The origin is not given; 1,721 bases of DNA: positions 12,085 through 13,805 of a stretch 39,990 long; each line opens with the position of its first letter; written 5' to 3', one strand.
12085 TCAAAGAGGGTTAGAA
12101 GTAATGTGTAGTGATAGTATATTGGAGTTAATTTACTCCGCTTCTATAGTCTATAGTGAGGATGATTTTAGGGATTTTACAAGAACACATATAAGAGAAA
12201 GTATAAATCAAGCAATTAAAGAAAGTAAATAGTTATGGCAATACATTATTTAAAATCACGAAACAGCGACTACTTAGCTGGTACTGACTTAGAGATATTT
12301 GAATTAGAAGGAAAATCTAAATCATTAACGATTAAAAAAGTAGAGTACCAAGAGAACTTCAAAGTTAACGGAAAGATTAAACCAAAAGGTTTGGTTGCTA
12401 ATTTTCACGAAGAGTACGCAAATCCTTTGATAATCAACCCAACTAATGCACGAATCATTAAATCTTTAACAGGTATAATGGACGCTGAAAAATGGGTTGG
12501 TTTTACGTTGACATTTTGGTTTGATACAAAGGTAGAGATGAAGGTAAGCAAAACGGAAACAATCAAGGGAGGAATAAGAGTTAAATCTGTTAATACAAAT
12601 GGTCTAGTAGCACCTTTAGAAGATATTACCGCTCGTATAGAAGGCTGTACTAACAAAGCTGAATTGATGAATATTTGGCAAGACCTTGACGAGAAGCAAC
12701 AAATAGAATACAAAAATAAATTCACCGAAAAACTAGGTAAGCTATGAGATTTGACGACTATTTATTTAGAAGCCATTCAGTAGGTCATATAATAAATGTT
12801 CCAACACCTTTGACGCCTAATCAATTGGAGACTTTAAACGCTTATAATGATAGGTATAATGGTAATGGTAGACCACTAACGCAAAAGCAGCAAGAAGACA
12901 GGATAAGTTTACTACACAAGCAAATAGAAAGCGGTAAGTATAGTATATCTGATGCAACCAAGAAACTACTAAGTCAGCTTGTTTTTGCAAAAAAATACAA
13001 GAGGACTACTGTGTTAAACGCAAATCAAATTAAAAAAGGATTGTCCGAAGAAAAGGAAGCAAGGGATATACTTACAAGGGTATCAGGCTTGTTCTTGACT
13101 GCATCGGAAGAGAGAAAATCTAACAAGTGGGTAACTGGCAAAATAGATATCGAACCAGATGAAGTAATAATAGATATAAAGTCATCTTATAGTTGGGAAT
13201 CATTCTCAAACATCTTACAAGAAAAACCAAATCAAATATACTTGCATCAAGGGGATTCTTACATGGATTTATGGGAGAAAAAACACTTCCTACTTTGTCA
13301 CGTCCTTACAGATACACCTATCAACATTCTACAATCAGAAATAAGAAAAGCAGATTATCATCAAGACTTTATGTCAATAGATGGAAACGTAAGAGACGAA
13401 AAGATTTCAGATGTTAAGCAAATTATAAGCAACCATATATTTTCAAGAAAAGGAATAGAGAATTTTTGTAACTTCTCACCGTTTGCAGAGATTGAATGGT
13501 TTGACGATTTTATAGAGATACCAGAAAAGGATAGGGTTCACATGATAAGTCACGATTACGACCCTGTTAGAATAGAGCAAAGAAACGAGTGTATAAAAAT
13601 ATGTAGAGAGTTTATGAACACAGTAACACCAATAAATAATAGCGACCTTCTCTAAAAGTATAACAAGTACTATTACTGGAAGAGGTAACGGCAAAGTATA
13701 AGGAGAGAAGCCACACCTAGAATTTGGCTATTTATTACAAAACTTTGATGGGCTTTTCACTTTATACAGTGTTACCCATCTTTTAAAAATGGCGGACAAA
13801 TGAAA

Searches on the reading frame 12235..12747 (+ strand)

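Call 22: search_protein_families(library=pfam, proteins=[window:12235-12747:+], max_evalue=0.001)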
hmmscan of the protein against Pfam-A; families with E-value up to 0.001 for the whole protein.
window:12235-12747:+ (170 aa): 0 families

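Call 72: search_protein_families(library=phrogs, proteins=[window:12235-12747:+], max_evalue=0.001)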
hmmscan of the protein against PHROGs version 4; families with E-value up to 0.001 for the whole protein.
window:12235-12747:+ (170 aa): 1 family
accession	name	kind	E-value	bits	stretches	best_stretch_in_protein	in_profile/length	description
phrog_21613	-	unknown function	8e-13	49.5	1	4-111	7-108/166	-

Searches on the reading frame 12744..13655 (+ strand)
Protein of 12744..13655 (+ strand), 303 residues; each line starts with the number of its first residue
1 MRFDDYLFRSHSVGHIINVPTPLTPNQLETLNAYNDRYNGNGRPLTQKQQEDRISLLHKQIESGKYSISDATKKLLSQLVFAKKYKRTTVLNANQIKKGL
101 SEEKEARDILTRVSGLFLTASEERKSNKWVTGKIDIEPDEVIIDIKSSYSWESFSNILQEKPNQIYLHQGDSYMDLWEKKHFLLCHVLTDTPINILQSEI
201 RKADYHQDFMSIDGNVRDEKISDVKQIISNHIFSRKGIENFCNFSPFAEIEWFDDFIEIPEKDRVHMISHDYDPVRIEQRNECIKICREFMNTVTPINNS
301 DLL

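Call 22: search_protein_families(library=pfam, proteins=[window:12744-13655:+], max_evalue=0.001)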
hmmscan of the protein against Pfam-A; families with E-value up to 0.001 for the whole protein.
window:12744-13655:+ (303 aa): 0 families

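Call 72: search_protein_families(library=phrogs, proteins=[window:12744-13655:+], max_evalue=0.001)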
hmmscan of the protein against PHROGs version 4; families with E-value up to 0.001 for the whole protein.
window:12744-13655:+ (303 aa): 2 families
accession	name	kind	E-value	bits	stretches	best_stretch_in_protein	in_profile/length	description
phrog_5715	-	DNA, RNA and nucleotide metabolism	3.9e-24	86.4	1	53-203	5-164/213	exonuclease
phrog_1706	-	DNA, RNA and nucleotide metabolism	6.6e-06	26.8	1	130-255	122-246/293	CRISPR/Cas system associated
